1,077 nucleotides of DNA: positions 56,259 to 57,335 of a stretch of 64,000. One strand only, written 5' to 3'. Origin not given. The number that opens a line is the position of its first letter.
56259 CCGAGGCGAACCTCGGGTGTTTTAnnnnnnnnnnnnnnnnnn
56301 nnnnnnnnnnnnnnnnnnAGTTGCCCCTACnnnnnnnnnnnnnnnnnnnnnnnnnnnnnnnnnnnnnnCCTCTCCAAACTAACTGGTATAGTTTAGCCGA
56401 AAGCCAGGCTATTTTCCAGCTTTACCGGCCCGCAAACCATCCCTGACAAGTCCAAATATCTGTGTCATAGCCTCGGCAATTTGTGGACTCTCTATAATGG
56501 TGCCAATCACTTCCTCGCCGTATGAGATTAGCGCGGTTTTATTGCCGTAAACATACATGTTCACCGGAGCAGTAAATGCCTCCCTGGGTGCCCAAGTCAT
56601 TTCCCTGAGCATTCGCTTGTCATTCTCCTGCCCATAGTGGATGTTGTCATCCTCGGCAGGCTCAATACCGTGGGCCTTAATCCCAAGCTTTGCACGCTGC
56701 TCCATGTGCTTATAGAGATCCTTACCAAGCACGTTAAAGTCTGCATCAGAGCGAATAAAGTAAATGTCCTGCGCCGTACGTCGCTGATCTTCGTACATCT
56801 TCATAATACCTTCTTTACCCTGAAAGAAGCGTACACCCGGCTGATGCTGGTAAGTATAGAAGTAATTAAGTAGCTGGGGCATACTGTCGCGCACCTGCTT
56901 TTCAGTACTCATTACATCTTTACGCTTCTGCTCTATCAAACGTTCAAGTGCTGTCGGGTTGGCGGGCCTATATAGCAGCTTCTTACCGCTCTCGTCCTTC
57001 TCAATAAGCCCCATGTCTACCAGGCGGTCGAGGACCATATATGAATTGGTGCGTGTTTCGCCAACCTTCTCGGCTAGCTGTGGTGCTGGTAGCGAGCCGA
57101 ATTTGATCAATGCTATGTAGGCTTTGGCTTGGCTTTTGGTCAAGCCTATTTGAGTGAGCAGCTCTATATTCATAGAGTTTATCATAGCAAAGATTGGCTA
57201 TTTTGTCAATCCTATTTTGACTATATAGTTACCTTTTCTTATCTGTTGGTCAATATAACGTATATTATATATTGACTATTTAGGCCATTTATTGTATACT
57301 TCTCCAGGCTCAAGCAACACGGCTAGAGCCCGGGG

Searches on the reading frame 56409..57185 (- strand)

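Call 10: search_protein_families(library=pfam, proteins=[window:56409-57185:-], max_evalue=0.01)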
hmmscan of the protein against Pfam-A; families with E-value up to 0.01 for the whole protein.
window:56409-57185:- (258 aa): 2 families
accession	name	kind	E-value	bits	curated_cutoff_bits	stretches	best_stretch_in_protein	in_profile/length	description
PF01978.25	TrmB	-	3.2e-13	49.8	25.6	1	10-77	1-67/68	Sugar-specific transcriptional regulator TrmB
PF03965.22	Penicillinase_R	-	0.0065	17.2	22.6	0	16-94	2-82/115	Penicillinase repressor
